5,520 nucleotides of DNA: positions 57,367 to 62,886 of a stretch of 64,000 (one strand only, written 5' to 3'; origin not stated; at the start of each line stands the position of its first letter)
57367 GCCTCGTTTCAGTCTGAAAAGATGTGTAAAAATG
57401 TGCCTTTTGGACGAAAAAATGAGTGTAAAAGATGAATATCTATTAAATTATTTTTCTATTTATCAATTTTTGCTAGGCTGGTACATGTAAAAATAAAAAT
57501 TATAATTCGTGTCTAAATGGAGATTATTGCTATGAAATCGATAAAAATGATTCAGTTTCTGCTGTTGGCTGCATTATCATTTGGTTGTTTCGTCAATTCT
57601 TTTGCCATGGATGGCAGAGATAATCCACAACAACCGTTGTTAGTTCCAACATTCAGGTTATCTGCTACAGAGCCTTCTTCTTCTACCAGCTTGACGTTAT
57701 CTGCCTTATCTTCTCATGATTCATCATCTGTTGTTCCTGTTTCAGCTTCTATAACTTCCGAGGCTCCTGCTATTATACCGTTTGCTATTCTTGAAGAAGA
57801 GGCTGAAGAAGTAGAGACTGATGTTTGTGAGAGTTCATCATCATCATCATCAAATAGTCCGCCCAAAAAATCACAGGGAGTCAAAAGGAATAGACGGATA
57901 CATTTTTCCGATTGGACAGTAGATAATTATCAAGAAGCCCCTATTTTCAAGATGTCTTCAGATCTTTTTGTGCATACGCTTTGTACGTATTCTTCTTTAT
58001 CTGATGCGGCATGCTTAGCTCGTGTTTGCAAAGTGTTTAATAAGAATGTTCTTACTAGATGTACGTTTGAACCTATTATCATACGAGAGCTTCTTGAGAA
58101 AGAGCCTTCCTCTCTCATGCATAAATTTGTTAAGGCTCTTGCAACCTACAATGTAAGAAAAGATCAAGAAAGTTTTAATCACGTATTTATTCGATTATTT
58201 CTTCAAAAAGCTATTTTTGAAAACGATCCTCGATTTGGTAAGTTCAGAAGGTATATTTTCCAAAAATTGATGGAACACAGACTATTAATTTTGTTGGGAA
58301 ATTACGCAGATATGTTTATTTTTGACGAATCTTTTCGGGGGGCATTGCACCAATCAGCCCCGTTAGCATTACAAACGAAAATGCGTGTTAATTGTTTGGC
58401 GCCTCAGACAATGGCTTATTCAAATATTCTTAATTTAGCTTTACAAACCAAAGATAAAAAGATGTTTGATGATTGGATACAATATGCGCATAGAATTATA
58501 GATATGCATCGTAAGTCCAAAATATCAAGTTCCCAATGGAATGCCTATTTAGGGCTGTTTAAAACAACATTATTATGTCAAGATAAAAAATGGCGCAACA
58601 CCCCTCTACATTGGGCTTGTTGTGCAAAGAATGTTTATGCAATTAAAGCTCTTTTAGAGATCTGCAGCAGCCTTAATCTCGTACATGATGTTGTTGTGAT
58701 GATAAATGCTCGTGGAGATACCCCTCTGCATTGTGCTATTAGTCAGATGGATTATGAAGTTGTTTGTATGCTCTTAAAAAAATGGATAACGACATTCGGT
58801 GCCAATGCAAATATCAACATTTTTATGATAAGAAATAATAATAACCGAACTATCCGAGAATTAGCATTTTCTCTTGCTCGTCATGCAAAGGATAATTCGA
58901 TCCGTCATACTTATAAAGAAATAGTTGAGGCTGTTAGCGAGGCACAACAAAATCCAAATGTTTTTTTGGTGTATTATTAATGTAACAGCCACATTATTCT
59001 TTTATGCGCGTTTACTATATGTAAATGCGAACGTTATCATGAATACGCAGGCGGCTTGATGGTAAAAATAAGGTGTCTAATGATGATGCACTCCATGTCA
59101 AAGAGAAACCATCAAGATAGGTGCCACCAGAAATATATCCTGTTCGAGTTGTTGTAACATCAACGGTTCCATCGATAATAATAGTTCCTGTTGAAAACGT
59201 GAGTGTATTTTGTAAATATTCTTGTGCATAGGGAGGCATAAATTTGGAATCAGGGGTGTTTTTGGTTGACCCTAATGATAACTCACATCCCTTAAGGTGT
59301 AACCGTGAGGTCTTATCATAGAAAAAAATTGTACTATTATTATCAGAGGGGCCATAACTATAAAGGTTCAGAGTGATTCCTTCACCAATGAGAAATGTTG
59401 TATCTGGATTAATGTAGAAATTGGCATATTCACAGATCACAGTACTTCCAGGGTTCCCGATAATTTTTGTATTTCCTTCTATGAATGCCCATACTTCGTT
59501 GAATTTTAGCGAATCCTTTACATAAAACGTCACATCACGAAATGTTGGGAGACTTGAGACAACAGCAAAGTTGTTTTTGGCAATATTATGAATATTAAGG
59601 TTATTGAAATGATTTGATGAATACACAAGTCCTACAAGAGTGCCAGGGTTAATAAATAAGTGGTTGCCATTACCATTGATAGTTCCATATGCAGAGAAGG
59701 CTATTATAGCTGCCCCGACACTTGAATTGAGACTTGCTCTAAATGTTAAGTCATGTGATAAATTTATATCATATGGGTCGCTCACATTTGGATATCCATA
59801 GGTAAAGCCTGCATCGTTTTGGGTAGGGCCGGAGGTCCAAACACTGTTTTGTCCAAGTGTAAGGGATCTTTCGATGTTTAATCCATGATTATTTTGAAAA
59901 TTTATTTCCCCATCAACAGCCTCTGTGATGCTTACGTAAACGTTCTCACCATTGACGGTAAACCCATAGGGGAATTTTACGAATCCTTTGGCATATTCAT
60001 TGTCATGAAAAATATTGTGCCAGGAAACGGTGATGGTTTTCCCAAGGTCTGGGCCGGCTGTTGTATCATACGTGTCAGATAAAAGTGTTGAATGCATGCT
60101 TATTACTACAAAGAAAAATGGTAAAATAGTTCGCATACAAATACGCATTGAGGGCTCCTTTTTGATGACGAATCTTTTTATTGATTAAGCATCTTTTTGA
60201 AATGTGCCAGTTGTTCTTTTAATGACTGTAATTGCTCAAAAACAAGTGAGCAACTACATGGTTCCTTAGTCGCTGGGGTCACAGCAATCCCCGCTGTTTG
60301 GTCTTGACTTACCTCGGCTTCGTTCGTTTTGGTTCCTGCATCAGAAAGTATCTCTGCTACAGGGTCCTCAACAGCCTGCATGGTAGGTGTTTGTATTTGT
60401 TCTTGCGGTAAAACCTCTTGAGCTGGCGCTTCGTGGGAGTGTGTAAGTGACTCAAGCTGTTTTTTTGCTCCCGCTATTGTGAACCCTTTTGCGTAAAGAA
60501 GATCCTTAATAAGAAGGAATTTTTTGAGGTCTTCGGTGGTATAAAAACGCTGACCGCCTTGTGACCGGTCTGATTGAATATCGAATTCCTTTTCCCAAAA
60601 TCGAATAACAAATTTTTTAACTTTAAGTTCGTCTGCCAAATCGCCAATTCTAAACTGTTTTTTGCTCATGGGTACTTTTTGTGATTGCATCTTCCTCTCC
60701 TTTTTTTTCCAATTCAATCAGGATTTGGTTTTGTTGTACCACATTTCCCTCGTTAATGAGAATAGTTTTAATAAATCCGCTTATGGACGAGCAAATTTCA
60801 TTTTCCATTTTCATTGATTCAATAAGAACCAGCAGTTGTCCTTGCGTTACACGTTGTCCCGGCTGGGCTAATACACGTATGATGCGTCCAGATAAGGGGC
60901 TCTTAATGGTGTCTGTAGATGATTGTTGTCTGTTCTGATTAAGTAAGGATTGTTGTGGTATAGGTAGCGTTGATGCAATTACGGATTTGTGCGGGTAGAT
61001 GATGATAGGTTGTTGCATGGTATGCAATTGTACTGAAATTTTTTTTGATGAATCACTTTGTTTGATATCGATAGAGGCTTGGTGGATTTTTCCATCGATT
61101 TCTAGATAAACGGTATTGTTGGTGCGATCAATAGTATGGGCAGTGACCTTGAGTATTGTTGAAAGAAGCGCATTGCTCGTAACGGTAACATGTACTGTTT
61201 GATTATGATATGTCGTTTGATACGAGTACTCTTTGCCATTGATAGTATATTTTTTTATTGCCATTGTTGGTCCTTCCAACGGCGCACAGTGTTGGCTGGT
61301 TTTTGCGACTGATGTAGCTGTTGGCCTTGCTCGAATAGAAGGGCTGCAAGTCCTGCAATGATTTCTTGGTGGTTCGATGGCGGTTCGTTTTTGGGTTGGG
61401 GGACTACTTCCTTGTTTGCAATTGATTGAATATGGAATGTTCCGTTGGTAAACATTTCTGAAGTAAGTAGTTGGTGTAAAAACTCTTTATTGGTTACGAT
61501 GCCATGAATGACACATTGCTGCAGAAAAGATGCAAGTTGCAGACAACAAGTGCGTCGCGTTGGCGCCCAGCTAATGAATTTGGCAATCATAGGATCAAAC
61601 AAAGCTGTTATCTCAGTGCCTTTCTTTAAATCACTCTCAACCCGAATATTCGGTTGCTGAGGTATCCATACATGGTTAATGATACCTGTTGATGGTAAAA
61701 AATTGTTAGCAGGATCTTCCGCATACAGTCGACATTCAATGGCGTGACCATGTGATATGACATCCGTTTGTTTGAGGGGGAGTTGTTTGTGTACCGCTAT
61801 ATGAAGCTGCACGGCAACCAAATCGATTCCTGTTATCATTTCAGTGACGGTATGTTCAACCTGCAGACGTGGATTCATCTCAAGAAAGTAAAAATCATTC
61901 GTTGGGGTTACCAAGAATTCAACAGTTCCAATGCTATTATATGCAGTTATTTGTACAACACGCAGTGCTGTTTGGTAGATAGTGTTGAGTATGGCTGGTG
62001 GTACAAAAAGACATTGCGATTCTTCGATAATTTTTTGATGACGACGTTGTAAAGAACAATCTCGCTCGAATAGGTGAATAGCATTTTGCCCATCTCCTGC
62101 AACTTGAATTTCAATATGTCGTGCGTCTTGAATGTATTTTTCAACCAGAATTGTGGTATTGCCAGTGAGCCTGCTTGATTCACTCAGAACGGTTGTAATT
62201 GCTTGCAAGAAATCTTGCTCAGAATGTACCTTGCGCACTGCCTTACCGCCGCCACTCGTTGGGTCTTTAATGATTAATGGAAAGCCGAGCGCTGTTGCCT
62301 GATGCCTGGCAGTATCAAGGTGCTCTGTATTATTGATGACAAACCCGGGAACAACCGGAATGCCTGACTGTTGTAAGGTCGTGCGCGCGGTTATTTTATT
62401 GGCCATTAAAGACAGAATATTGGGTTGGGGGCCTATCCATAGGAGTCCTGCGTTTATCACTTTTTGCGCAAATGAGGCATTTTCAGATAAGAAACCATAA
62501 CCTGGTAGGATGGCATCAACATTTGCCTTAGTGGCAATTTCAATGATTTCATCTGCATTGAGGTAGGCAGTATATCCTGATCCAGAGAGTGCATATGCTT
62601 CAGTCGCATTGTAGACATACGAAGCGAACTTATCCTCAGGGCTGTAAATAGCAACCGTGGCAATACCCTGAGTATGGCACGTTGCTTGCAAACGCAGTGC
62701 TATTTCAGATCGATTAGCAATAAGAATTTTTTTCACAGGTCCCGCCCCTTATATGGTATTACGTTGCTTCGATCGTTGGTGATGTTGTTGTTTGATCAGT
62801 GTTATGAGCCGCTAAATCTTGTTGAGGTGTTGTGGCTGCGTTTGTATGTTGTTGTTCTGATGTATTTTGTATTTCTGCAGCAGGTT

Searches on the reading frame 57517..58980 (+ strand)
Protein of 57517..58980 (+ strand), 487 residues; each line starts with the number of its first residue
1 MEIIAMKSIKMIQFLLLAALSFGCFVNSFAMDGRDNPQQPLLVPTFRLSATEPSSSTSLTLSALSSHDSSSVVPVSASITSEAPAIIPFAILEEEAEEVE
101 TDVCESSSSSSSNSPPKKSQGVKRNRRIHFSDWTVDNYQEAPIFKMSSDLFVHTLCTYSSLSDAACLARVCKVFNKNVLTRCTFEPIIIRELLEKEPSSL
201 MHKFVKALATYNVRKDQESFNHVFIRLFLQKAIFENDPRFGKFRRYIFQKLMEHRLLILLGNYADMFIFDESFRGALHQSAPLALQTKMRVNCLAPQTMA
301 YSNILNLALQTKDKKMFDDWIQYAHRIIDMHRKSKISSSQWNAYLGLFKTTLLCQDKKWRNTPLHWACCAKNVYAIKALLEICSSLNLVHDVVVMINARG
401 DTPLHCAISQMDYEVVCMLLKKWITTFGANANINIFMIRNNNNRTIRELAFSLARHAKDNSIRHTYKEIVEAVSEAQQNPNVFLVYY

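Call 20: search_protein_families(library=pfam, proteins=[window:57517-58980:+], max_evalue=0.0001)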
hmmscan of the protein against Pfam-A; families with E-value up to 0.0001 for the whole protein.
window:57517-58980:+ (487 aa): 3 families
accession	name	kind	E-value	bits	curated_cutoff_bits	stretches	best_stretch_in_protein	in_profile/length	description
PF00023.36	Ank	-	1.3e-10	41.3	21.1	0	400-421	2-23/33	Ankyrin repeat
PF12796.13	Ank_2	-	1.5e-10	41.9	27.3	1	354-422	24-82/90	Ankyrin repeats (3 copies)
PF13606.12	Ank_3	-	2.5e-05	24.7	22.3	0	400-423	2-24/30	Ankyrin repeat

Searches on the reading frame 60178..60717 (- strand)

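Call 20: search_protein_families(library=pfam, proteins=[window:60178-60717:-], max_evalue=0.0001)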
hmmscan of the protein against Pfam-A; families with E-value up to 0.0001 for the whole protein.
window:60178-60717:- (179 aa): 1 family
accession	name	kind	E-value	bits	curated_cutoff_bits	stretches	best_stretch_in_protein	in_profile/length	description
PF13411.12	MerR_1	-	4e-17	62.5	21.6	1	22-90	1-68/69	MerR HTH family regulatory protein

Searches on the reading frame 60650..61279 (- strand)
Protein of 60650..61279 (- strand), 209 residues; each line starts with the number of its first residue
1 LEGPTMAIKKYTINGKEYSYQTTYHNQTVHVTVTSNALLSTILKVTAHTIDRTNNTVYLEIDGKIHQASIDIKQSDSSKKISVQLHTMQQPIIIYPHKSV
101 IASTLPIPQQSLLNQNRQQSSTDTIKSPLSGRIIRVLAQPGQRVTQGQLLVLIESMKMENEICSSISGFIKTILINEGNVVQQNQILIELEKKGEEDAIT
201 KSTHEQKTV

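Call 20: search_protein_families(library=pfam, proteins=[window:60650-61279:-], max_evalue=0.0001)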
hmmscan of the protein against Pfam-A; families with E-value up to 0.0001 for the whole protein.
window:60650-61279:- (209 aa): 4 families
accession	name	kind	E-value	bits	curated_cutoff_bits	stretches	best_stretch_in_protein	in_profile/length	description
PF00364.28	Biotin_lipoyl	-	1.1e-16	60.8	22.1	1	124-190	2-73/73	Biotin-requiring enzyme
PF13437.12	HlyD_3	-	2.1e-08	35.3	22.2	0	124-154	1-31/106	HlyD family secretion protein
PF13533.13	Biotin_lipoyl_2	-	1.7e-07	31.3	29.8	0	124-151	2-29/32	Biotin-lipoyl like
PF16576.10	HlyD_D23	-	5.7e-06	26.2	30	0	112-156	98-142/214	Barrel-sandwich domain of CusB or HlyD membrane-fusion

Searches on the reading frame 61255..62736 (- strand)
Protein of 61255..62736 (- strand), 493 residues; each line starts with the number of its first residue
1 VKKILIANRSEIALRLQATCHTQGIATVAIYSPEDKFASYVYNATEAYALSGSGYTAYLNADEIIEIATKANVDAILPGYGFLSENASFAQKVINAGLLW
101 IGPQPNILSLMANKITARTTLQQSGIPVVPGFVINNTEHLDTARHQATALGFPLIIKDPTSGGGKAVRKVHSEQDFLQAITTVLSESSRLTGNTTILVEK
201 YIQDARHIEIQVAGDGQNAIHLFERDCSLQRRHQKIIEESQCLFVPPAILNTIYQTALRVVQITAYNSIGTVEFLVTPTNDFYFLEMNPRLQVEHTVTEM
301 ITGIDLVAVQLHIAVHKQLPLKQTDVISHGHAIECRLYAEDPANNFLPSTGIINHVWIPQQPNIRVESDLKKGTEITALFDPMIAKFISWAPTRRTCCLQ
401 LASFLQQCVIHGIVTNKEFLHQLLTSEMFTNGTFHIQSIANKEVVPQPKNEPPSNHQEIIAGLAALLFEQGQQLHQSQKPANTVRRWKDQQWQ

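Call 20: search_protein_families(library=pfam, proteins=[window:61255-62736:-], max_evalue=0.0001)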
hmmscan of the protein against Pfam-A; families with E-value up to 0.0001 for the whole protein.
window:61255-62736:- (493 aa): 5 families
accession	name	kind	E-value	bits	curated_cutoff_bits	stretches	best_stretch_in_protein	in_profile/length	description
PF02786.22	CPSase_L_D2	-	1.4e-53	181.9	19.8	1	114-320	2-209/211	Carbamoyl-phosphate synthase L chain, ATP binding domain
PF00289.28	Biotin_carb_N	-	1.7e-36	125.5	25.5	1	1-107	2-109/110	Biotin carboxylase, N-terminal domain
PF02785.25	Biotin_carb_C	-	7.5e-31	106.9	32.4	1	334-440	1-107/108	Biotin carboxylase C-terminal domain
PF07478.18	Dala_Dala_lig_C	-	4.9e-12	46.2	24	1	121-289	2-174/204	D-ala D-ala ligase C-terminus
PF02222.28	ATP-grasp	-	9.4e-08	32.3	27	1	120-290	2-162/179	ATP-grasp domain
